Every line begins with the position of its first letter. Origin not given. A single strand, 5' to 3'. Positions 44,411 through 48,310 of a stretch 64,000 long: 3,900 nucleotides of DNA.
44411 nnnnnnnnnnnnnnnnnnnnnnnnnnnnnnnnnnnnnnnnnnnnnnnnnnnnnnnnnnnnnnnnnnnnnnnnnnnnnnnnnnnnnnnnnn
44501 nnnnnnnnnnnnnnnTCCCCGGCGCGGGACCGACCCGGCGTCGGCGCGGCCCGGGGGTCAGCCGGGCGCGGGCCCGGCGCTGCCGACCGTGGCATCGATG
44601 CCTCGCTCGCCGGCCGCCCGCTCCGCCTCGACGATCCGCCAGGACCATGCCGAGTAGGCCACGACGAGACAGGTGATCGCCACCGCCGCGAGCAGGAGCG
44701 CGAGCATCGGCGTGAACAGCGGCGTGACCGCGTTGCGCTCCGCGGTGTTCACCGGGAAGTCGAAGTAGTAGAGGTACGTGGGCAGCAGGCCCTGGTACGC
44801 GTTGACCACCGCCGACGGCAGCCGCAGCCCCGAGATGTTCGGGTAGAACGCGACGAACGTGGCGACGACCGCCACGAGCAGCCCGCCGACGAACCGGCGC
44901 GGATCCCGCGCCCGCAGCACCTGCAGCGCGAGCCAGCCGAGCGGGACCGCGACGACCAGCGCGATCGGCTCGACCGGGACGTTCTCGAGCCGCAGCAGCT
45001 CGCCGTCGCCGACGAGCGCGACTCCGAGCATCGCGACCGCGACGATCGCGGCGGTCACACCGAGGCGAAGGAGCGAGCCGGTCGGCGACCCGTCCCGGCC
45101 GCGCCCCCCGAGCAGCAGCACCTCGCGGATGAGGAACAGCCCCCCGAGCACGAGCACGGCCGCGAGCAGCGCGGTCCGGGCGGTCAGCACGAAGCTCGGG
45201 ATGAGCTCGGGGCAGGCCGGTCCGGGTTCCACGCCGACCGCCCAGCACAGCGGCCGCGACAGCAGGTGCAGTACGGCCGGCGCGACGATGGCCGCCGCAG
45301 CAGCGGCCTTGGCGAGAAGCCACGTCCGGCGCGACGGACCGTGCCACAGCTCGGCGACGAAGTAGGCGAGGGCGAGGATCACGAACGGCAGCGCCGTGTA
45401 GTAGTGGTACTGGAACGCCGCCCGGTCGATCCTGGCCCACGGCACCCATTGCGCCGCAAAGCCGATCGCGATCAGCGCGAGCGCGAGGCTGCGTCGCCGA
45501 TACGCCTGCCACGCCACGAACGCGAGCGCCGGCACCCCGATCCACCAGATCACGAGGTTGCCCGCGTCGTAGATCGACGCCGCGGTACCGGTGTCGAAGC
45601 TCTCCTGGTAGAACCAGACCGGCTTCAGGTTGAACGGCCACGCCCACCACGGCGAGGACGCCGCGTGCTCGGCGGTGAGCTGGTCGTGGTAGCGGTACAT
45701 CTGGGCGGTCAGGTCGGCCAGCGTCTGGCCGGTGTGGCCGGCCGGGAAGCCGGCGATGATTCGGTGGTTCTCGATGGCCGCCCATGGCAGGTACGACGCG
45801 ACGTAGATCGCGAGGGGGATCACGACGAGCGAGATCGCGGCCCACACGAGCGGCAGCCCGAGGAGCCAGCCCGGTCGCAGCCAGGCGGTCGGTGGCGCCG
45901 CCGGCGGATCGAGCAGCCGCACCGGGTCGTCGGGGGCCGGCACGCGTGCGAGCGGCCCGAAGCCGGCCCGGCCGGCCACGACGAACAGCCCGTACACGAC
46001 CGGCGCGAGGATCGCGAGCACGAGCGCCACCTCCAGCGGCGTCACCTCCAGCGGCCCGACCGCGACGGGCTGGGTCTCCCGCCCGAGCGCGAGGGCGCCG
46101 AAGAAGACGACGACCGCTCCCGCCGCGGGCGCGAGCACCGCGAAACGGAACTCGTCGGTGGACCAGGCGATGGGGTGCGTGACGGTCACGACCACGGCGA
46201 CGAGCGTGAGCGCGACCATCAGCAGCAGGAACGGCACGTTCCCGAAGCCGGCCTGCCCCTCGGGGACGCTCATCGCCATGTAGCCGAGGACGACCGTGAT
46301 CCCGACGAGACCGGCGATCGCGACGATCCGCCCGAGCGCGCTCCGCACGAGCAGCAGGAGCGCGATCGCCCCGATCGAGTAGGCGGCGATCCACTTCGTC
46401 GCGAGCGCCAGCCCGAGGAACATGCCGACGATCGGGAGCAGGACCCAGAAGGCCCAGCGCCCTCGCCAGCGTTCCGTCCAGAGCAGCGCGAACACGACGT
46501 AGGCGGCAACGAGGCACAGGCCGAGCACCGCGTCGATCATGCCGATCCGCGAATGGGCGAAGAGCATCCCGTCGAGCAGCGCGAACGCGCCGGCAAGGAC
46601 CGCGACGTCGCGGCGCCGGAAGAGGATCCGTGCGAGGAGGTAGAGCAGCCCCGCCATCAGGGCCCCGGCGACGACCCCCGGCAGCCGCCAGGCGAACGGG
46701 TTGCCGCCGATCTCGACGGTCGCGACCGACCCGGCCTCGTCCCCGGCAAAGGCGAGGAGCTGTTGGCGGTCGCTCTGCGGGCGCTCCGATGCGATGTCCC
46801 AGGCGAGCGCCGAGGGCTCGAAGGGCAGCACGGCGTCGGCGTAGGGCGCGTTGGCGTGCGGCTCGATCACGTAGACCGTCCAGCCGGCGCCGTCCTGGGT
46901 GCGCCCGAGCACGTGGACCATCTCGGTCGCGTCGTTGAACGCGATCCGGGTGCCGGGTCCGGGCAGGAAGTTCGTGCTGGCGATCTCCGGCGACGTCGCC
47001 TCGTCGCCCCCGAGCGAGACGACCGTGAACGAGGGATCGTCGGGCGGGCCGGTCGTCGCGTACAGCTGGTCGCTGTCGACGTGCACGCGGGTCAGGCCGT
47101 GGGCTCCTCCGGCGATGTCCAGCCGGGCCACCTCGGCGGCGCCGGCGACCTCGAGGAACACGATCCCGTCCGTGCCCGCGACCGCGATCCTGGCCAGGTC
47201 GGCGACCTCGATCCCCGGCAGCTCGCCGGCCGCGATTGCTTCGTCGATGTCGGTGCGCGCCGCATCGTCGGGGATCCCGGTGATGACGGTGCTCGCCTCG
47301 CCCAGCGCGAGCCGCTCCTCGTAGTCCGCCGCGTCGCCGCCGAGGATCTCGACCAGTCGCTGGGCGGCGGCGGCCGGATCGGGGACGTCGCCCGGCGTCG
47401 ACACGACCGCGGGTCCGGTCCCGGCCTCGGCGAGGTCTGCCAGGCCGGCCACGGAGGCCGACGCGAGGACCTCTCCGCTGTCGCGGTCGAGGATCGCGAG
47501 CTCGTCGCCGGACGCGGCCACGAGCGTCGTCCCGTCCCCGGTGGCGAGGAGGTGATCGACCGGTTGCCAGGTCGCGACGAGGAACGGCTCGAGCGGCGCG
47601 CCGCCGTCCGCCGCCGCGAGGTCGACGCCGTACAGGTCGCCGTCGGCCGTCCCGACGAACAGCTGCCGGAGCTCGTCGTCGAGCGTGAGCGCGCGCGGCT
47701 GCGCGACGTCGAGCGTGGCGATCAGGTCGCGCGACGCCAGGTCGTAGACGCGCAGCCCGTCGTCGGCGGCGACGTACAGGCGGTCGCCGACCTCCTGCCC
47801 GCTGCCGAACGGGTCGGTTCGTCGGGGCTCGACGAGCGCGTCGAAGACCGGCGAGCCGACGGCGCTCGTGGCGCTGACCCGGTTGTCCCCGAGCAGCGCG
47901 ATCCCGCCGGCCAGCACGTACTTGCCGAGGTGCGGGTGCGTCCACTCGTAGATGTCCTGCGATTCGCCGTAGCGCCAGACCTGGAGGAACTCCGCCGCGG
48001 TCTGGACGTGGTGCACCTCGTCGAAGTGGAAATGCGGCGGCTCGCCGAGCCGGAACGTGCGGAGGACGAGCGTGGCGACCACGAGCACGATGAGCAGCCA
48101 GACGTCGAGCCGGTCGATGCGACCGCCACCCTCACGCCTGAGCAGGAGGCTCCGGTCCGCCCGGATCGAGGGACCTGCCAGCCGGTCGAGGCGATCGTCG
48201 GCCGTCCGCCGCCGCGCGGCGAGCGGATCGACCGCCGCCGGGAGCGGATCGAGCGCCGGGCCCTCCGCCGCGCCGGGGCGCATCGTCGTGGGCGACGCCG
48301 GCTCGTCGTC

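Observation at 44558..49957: Giant 1799-aa protein fusing two GT-C glycosyltransferases, with a beta-propeller-like insert in the PMT module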

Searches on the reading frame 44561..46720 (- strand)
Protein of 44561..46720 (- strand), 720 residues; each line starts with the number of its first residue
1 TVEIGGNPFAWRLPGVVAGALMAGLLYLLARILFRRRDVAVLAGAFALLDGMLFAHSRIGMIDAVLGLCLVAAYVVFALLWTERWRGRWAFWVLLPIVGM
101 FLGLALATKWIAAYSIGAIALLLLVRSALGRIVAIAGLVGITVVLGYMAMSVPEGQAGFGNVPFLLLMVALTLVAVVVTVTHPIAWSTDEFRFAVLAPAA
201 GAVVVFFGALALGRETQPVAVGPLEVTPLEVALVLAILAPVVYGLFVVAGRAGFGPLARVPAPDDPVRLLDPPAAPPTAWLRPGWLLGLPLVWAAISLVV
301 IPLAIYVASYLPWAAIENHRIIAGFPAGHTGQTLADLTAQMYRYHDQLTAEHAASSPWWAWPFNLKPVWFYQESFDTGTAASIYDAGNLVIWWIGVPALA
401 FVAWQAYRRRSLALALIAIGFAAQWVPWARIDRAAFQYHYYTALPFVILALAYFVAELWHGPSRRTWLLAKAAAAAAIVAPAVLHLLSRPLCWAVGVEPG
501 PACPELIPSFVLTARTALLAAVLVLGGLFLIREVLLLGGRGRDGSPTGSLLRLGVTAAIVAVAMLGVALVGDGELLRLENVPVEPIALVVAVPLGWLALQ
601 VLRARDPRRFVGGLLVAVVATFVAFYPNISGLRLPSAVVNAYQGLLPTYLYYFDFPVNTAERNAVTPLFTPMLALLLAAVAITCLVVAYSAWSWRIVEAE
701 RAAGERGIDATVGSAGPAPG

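Call 8: search_protein_families(library=pfam, proteins=[window:44561-46720:-], max_evalue=10)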
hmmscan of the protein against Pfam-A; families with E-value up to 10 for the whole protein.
window:44561-46720:- (720 aa): 4 families
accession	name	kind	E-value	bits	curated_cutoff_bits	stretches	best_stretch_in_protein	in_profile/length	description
PF16192.10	PMT_4TMC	-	2.9e-17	63.3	32.4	1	334-494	5-185/202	C-terminal four TMM region of protein-O-mannosyltransferase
PF02366.24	PMT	-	1.4e-09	38.4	22.7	1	7-125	81-198/245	Dolichyl-phosphate-mannose-protein mannosyltransferase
PF13231.12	PMT_2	-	9.9e-08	32.8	26.1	1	5-142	18-152/160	Dolichyl-phosphate-mannose-protein mannosyltransferase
PF18936.5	DUF5684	-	0.029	15.4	27.4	1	72-119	9-53/81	Family of unknown function (DUF5684)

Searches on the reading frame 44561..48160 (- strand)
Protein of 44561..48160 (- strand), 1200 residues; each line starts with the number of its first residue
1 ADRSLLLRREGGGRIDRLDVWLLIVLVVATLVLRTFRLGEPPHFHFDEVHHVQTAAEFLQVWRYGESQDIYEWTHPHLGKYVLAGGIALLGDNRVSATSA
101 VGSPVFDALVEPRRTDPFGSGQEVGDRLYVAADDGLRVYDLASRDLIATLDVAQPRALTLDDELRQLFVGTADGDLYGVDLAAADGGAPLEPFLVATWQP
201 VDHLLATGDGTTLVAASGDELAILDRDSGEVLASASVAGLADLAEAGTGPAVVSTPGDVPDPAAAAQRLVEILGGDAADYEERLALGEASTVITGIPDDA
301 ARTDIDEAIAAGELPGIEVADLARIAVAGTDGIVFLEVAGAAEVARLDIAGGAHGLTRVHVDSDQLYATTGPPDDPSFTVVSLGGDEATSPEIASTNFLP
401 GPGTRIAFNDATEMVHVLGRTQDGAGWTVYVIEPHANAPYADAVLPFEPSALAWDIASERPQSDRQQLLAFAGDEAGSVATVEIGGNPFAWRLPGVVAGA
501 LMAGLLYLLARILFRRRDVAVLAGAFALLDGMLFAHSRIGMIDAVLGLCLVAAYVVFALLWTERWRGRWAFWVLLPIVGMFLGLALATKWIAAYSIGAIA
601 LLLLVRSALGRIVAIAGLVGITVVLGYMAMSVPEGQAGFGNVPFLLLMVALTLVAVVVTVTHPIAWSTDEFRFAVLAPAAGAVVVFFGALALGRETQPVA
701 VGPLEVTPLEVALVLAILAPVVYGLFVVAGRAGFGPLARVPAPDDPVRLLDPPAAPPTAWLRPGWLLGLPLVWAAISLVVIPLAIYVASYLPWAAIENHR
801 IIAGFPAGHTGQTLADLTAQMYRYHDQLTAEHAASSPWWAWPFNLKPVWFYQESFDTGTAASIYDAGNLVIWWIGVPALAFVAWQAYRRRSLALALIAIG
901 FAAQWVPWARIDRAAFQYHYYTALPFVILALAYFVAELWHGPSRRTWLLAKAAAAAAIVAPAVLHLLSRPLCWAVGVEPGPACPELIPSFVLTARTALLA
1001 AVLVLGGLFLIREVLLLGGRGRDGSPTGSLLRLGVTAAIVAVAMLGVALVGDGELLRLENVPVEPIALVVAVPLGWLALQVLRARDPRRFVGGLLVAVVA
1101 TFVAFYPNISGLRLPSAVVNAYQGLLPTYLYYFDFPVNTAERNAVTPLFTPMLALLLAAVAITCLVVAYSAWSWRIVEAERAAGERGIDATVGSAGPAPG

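Call 39: search_protein_families(library=pfam, alignment_id=A3, max_evalue=1)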
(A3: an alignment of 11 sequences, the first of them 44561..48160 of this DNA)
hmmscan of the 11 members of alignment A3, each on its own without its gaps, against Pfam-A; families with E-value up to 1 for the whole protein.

A. member 1, window:44561-48160:- (1200 aa): 4 families
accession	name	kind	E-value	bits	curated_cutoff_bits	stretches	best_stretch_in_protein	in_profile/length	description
PF16192.10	PMT_4TMC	-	6.5e-17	62.1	32.4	1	814-974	5-185/202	C-terminal four TMM region of protein-O-mannosyltransferase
PF02366.24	PMT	-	3.5e-11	43.6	22.7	2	486-605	80-198/245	Dolichyl-phosphate-mannose-protein mannosyltransferase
PF13231.12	PMT_2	-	1.4e-07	32.3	26.1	1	485-621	18-151/160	Dolichyl-phosphate-mannose-protein mannosyltransferase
PF13360.13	PQQ_2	-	0.22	11.6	27.6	0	201-238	25-62/233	Outer membrane protein assembly factor BamB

B. families by the number of members that match (of 11 scanned): 13 families
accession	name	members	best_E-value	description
PF16192.10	PMT_4TMC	11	6.5e-17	C-terminal four TMM region of protein-O-mannosyltransferase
PF02366.24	PMT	11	2e-13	Dolichyl-phosphate-mannose-protein mannosyltransferase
PF13231.12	PMT_2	10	9.8e-08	Dolichyl-phosphate-mannose-protein mannosyltransferase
PF13360.13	PQQ_2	4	0.0016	Outer membrane protein assembly factor BamB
PF25174.1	Beta-prop_THOC3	2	0.024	THOC3 beta-propeller domain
PF23726.1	Beta-prop_RSE1_2nd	1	0.057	RSE1/DDB1/CPSF1 second beta-propeller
PF04920.18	BNYVV_p31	1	0.069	Beet necrotic yellow vein virus, p31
PF21716.3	dnstrm_HI1420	1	0.09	Probable addiction module antidote protein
PF16755.11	Beta-prop_NUP159_NUP214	1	0.1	NUP159/214 beta propeller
PF23410.3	Beta-prop_VPS8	1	0.11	Vps8 beta-propeller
PF23185.1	CFAP43_N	1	0.13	CFAP43 N-terminal domain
PF08553.16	VID27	1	0.25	VID27 C-terminal WD40-like domain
PF23341.1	PEP5_VPS11_N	1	0.29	PEP5/VPS11 N-terminal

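Call 40: predict_structure(alignment_id=A3)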
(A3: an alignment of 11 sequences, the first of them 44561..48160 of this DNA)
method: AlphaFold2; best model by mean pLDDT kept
length: 1200 residues; sequences in the alignment: 11
mean_pLDDT: 58.7   pTM: 0.46
mean pLDDT of the five models: 58.7, 57.4, 57.3, 55.3, 48.5
residues with pLDDT >= 90: 50; 70-90: 332; 50-70: 403; < 50: 415
segments of 3 or more residues with pLDDT < 50: 1-10, 36-53, 67-76, 90-92, 385-389, 461-463, 485-492, 532-540, 587-599, 605-609, 623-645, 700-704, 739-772, 777-871, 909-917, 969-992, 1018-1026, 1051-1053, 1057-1063, 1065-1067, 1098-1200
pLDDT, mean of each block of 10 residues (from residue 1): 36 64 70 47 36 52 49 43 54 62 88 63 75 89 79 88 84 90 72 88 83 89 88 88 80 77 87 82 68 68 84 85 85 84 82 83 78 83 56 79 79 75 81 64 80 70 63 87 54 58 75 70 65 45 60 69 53 62 54 46 49 55 46 32 49 57 53 67 74 62 57 73 66 53 33 34 36 47 37 26 28 32 31 32 37 30 39 57 60 56 53 46 62 62 58 58 51 38 39 53 64 56 47 67 59 48 48 56 64 52 35 31 31 24 26 35 36 36 32 26
secondary structure, 60 per line:
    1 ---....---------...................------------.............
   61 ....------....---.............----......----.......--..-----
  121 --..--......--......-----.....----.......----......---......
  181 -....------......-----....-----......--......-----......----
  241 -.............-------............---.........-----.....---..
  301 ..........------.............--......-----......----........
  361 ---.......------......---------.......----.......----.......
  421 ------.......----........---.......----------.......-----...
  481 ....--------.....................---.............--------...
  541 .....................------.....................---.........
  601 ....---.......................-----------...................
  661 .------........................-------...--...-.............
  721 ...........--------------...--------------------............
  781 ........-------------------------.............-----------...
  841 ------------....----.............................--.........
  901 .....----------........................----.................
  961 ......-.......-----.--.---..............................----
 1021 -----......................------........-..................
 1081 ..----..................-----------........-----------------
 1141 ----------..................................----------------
elements in order (helices of 4 or more, strands of 3 or more residues): H4-7 H17-35 H48-64 H71-74 H78-90 E95-100 E105-111 E127-132 E135-140 E146-150 E155-161 E166-171 E175-180 H182-185 E192-197 E203-206 E212-217 E220-225 E231-236 E242-254 H262-273 H277-285 E291-295 H299-310 E317-329 E332-337 E343-348 E353-360 E364-370 E377-382 E392-398 E403-409 E414-420 E427-433 E438-445 E449-455 E466-472 E478-484 H493-513 H517-529 H538-561 H568-588 H592-604 H608-630 H642-661 H668-691 E699-701 E704-706 H708-731 H769-788 H814-826 H853-856 H861-889 H892-905 H916-939 H944-966 H968-974 E987-993 H994-1016 H1026-1047 E1054-1061 H1063-1082 H1087-1104 H1116-1123 H1151-1184

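Call 42: fold_search(model_id=the predicted structure, library=pdb)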
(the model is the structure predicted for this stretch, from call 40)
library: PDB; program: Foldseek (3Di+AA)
matches with E <= 10: 1201; with E <= 0.001: 801
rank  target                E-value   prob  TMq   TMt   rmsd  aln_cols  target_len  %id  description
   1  5mzh_A                2.1e-08  1.00  0.18  0.48   9.4       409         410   11  Crystal structure of ODA16 from Chlamydomonas reinhardtii (released 2017-03-22)
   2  2pbi_B                3.2e-08  1.00  0.19  0.60   7.6       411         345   12  The multifunctional nature of Gbeta5/RGS9 revealed from its crystal structure (released 2008-01-29)
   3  6n9g_D                7.1e-08  1.00  0.20  0.60   8.3       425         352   13  Crystal Structure of RGS7-Gbeta5 dimer (released 2019-01-09)
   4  9g33_UL               7.1e-08  1.00  0.18  0.25  21.2       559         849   11  Stalled 90S - Utp23-Krr1-deltaC3 (released 2025-06-18)
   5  1erj_C                7.4e-08  1.00  0.20  0.62   6.1       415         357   12  CRYSTAL STRUCTURE OF THE C-TERMINAL WD40 DOMAIN OF TUP1 (released 2000-07-26)
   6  9n73_LQ               8.3e-08  1.00  0.19  0.27  19.3       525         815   11  SSU processome maturation and disassembly, State G (released 2025-10-29)
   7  7mq8_LS               1.1e-07  1.00  0.21  0.51   6.4       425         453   10  Cryo-EM structure of the human SSU processome, state pre-A1 (released 2021-09-22)
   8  6n9g_C                1.2e-07  1.00  0.20  0.59  13.9       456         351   13  Crystal Structure of RGS7-Gbeta5 dimer (released 2019-01-09)
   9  6ylh_x                1.3e-07  1.00  0.19  0.45  11.7       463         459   12  Rix1-Rea1 pre-60S particle - full composite structure (released 2020-07-29)
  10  6rxt_UL               1.3e-07  1.00  0.19  0.29  19.4       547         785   14  Cryo-EM structure of the 90S pre-ribosome (Kre33-Noc4) from Chaetomium thermophilum, state A (released 2019-08-14)
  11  7wb4_n                1.3e-07  1.00  0.18  0.23  33.5      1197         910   10  Cryo-EM structure of the NR subunit from X. laevis NPC (released 2022-03-02)
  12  9dzy_E                1.4e-07  1.00  0.21  0.70   6.8       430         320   11  Cryo-EM structure of Pre-Chi dynein bound to Lis1 (released 2025-07-09)
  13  6ylg_x                1.5e-07  1.00  0.19  0.53  11.7       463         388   12  Rix1-Rea1 pre-60S particle - 60S core, body 1 (rigid body refinement) (released 2020-07-29)
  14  4u1e_I                1.6e-07  1.00  0.21  0.68   5.5       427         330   11  Crystal structure of the eIF3b-CTD/eIF3i/eIF3g-NTD translation initiation complex (released 2014-09-10)
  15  6eg8_B                1.6e-07  1.00  0.19  0.57   7.9       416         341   10  Structure of the GDP-bound Gs heterotrimer (released 2019-06-05)
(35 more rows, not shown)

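Call 45: search_solved_structures(query=A3, max_evalue=0.01, show_alignments=2)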
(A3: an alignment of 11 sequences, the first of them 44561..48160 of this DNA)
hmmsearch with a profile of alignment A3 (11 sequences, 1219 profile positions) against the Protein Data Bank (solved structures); distinct sequences matched with E-value up to 0.01: 3.
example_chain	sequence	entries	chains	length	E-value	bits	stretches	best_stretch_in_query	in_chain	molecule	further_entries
4ovd_A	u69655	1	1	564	9.2e-05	23.6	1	250-343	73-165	Peptidoglycan glycosyltransferase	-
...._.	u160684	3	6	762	0.0004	21.5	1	824-890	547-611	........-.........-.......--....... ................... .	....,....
9i5k_A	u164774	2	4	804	0.0017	19.3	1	823-888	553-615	Dolichyl-phosphate-mannose--protein mannosyltransferase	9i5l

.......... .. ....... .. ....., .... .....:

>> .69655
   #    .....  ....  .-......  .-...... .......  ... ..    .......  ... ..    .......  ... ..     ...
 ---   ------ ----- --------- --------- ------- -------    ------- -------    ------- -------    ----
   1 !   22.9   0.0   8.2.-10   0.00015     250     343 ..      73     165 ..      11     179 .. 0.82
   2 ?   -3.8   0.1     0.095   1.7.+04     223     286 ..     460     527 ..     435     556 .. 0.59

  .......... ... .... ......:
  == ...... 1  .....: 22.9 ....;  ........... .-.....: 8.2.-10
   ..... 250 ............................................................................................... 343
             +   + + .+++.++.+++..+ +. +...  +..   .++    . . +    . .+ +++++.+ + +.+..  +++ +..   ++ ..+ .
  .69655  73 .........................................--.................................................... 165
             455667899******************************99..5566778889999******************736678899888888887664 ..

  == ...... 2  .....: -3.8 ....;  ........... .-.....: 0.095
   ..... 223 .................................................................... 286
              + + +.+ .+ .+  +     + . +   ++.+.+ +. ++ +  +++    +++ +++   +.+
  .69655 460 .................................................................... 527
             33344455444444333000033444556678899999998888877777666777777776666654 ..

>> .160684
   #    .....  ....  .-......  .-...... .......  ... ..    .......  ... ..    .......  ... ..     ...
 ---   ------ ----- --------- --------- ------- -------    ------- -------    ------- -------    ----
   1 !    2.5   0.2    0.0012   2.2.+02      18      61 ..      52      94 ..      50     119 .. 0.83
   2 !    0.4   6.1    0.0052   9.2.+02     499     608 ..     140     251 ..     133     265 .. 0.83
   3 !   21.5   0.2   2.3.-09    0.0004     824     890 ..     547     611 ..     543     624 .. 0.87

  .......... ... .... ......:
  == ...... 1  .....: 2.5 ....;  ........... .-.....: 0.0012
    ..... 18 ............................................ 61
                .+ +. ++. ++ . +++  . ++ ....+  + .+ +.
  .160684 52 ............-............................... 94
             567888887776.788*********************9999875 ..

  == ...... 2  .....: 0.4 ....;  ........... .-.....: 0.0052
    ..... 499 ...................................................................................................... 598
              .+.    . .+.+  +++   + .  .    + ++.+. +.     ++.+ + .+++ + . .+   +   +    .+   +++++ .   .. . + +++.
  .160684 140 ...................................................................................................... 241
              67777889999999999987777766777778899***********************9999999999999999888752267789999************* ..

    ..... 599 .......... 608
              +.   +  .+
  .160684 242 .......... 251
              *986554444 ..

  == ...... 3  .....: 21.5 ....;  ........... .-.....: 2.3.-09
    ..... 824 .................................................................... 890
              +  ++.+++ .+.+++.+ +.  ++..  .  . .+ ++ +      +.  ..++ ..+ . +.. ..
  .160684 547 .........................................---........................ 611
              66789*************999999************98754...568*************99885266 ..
